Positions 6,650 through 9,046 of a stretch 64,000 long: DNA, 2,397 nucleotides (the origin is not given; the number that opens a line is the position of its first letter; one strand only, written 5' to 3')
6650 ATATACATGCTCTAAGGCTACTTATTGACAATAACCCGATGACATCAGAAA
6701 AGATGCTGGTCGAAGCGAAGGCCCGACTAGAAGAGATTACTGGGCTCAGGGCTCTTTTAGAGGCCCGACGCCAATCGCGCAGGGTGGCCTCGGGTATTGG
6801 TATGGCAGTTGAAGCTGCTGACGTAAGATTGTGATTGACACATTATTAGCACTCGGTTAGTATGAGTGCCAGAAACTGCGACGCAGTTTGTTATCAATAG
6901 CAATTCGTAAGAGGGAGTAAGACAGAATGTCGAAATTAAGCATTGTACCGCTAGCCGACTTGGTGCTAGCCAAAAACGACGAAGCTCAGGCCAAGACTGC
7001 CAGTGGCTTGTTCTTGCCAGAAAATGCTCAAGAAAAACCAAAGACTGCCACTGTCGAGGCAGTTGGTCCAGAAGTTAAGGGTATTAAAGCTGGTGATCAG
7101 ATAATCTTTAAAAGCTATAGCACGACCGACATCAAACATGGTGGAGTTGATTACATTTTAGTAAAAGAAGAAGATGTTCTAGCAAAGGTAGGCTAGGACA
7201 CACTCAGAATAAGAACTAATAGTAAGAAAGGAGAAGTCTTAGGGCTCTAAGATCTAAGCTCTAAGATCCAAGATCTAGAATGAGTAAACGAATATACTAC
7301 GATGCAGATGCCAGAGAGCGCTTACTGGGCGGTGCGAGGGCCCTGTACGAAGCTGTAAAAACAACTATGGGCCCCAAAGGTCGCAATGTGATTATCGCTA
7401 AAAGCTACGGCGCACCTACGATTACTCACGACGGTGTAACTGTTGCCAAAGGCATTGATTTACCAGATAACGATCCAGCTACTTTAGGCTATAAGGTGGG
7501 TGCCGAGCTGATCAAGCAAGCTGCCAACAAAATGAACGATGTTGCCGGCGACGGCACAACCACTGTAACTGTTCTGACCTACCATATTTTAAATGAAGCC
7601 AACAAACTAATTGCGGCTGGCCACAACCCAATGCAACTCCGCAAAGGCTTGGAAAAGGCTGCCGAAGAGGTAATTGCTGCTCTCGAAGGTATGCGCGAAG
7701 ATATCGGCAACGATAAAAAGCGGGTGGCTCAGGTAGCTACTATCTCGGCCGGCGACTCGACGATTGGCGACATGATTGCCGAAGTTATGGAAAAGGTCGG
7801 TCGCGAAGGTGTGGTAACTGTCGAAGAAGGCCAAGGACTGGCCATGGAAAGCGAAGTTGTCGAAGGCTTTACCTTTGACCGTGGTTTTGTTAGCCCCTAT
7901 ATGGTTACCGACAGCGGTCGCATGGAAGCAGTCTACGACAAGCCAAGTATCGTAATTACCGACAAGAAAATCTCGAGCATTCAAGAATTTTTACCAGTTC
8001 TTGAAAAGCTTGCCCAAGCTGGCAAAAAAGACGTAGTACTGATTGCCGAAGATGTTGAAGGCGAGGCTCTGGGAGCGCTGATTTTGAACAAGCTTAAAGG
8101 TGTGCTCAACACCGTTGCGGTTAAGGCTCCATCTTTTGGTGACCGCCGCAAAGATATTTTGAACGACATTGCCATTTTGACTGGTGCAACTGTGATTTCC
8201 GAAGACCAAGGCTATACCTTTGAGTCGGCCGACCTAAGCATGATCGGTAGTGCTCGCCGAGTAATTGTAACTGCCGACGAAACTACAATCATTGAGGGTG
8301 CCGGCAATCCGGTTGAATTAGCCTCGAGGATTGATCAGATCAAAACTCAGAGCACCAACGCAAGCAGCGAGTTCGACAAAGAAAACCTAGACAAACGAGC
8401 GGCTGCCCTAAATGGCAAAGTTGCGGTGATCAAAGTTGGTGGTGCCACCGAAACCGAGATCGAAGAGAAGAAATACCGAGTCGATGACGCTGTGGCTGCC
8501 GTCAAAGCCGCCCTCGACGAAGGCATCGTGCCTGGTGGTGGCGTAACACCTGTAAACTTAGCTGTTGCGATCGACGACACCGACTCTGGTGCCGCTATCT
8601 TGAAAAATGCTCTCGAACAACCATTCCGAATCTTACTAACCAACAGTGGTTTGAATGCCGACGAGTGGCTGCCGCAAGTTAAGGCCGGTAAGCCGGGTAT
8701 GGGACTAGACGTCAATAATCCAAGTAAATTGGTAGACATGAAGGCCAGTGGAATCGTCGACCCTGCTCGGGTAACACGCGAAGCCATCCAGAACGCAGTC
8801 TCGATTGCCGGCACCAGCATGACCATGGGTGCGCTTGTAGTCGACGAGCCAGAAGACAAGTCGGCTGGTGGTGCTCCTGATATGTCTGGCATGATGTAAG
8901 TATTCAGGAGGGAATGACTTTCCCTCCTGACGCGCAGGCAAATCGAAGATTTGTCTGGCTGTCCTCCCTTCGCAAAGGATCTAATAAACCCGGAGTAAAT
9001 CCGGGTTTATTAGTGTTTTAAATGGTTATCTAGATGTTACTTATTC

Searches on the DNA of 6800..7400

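Call 72: search_rna_families(source=window, start=6800, end=7400, threshold=evalue, max_evalue=1)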
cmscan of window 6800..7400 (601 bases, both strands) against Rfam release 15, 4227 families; matches with E-value up to 1: 2.
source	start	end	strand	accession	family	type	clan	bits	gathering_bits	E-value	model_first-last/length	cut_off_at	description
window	7168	7272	-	RF01456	VrrA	Gene; antisense;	-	29.4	50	0.0058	1-140/140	no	Vibrio regulatory RNA of OmpA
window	7255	7355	+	RF02510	PYLIS_3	Cis-reg;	-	17.3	38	0.35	1-100/100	no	Pyrrolysine insertion sequence mttB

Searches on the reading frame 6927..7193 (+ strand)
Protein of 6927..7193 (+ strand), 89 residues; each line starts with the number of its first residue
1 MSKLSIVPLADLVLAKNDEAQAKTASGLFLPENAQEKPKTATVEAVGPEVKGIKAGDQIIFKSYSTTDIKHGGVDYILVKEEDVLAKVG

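Call 21: find_encoding_contigs(protein=window:6927-7193:+, flank=3000, max_places=10)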
Protein window:6927-7193:+ (89 aa): 7 contigs read that carry it; 5 places shown.
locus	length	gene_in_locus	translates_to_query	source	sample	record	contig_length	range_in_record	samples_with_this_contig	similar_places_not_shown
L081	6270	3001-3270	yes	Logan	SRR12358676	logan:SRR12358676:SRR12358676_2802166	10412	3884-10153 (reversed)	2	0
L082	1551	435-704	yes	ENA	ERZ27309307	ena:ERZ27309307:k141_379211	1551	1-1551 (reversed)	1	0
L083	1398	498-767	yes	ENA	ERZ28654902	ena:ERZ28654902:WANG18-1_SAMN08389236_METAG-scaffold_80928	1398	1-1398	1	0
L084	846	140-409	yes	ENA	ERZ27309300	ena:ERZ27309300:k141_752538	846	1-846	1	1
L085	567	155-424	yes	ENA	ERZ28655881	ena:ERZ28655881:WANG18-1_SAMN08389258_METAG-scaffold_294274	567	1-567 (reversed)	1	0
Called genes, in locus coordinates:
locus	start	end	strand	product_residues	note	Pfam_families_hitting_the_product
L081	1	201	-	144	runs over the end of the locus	-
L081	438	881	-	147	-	-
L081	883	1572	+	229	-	-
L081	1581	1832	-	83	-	-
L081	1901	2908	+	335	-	-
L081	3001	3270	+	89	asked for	PF00166:Cpn10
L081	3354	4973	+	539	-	PF00118:Cpn60_TCP1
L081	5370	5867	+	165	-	-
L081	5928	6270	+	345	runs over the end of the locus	PF10432:bact-PGI_C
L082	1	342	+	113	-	?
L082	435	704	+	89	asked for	PF00166:Cpn10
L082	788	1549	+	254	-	?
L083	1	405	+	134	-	?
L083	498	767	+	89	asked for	PF00166:Cpn10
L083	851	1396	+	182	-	?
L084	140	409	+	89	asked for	PF00166:Cpn10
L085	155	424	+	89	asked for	PF00166:Cpn10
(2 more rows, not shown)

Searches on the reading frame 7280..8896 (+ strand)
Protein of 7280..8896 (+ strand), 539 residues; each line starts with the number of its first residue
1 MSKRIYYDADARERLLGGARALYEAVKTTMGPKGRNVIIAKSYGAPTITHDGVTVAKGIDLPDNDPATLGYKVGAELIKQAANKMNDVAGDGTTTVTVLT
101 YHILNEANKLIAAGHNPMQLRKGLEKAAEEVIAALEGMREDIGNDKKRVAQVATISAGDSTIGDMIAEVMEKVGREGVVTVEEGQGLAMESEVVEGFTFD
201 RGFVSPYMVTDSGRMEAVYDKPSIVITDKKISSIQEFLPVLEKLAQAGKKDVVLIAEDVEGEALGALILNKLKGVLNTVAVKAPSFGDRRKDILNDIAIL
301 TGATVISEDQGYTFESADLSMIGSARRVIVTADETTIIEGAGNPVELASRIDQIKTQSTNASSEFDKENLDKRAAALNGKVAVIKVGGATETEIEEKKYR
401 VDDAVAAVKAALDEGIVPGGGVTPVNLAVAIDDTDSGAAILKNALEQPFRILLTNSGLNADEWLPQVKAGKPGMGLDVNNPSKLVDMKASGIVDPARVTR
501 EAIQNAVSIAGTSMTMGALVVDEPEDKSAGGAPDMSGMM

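Call 32: find_homologous_proteins(query=window:7280-8896:+, max_evalue=1e-100)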
Query window:7280-8896:+ (539 aa): 7999 proteins with E <= 1e-100 among 8000 candidates; the best 120 are listed.
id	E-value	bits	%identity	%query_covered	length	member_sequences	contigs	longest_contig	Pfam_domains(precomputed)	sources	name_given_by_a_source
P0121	0.0e+0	1140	100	100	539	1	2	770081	PF00118.30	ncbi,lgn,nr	ncbi:chaperonin GroEL [Candidatus Saccharibacteria bacterium]|nr:chaperonin GroEL [Candidatus Saccha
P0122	0.0e+0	1009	88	100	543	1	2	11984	PF00118.30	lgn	-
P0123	5.4e-281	951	83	99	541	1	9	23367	PF00118.30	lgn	-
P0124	6.8e-273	924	80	100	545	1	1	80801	PF00118.30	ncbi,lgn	ncbi:MAG: chaperonin GroEL [Patescibacteria group bacterium]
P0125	5.2e-272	921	80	98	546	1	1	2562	PF00118.30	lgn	-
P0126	3.3e-271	918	79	100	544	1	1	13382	PF00118.30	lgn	-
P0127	1.2e-269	913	79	99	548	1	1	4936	PF00118.30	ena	-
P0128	6.3e-269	911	78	100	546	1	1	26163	PF00118.30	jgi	jgi:chaperonin GroEL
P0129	4.2e-268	908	80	100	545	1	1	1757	PF00118.30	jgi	jgi:chaperonin GroEL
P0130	8.1e-268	907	78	99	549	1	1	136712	PF00118.30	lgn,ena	-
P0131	9.1e-268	907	79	100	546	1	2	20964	PF00118.30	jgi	jgi:chaperonin GroEL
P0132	5.1e-267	905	79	99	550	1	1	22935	PF00118.30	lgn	-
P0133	5.5e-267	905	77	100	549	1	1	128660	PF00118.30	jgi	jgi:chaperonin GroEL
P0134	6.4e-267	904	78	98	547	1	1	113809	PF00118.30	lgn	-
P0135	1.1e-266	904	79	98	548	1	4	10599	PF00118.30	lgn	-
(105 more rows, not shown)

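Call 33: find_encoding_contigs(protein=P0122, flank=10000, max_places=3)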
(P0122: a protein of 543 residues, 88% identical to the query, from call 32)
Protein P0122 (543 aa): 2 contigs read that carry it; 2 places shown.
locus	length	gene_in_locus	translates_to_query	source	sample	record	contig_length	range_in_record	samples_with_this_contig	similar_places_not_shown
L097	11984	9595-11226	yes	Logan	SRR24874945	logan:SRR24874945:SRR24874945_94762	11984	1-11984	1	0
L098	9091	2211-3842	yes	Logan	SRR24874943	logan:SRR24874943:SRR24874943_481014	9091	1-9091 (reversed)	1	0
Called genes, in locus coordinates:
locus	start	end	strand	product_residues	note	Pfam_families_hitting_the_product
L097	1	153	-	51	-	?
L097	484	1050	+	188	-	-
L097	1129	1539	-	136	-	-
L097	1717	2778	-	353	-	PF00814:TsaD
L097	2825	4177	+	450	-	PF08245:Mur_ligase_M, PF02875:Mur_ligase_C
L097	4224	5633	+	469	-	-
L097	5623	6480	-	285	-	PF19420:DDAH_eukar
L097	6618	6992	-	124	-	-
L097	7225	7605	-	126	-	-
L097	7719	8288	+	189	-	-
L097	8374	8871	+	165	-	-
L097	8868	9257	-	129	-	-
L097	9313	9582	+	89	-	PF00166:Cpn10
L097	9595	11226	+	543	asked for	PF00118:Cpn60_TCP1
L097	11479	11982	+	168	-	?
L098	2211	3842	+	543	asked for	PF00118:Cpn60_TCP1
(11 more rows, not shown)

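Call 34: find_encoding_contigs(protein=P0123, flank=10000, max_places=3)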
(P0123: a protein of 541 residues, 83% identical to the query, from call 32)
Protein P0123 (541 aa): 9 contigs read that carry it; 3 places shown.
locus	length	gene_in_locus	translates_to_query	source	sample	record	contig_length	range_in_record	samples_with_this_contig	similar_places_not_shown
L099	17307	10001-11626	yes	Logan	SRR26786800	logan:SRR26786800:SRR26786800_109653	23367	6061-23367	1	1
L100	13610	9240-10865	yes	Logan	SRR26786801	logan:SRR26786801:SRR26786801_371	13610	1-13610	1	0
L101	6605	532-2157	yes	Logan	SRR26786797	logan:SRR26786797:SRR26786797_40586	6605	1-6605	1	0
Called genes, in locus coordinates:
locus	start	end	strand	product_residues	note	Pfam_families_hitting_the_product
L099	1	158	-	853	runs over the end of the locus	PF00133:tRNA-synt_1, PF09334:tRNA-synt_1g (weak), PF13603:tRNA-synt_1_2 (weak), PF09334:tRNA-synt_1g, PF08264:Anticodon_1, PF10458:Val_tRNA-synt_C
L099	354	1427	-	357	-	PF00814:TsaD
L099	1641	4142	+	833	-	-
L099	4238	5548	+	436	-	PF08245:Mur_ligase_M, PF02875:Mur_ligase_C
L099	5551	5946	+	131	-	-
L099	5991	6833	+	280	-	-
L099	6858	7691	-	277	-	PF19420:DDAH_eukar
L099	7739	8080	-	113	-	-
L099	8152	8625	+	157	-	-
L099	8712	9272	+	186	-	-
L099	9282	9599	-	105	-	-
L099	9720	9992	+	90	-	PF00166:Cpn10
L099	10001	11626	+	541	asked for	PF00118:Cpn60_TCP1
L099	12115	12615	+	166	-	-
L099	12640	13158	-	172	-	-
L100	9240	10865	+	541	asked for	PF00118:Cpn60_TCP1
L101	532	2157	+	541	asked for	PF00118:Cpn60_TCP1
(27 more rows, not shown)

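Call 35: find_encoding_contigs(protein=P0124, flank=10000, max_places=2)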
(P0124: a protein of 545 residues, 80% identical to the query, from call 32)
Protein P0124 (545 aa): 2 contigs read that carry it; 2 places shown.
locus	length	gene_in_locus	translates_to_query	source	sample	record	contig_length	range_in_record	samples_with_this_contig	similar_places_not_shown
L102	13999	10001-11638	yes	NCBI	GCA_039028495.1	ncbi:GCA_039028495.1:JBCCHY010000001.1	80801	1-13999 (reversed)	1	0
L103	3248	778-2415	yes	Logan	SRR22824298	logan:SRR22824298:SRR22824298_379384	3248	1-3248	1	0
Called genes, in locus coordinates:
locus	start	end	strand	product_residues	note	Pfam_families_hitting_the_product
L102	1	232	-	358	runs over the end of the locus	PF00814:TsaD, PF02543:Carbam_trans_N (faint)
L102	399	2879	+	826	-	-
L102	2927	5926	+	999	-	-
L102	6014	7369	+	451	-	PF08245:Mur_ligase_M, PF02875:Mur_ligase_C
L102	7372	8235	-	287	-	PF19420:DDAH_eukar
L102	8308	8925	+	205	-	-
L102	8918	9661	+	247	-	-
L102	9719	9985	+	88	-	PF00166:Cpn10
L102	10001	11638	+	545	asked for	PF00118:Cpn60_TCP1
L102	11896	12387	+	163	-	-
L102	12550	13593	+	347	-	PF10432:bact-PGI_C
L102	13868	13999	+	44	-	PF08402:TOBE_2 (weak)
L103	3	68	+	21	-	?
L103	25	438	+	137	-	-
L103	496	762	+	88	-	PF00166:Cpn10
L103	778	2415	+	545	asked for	PF00118:Cpn60_TCP1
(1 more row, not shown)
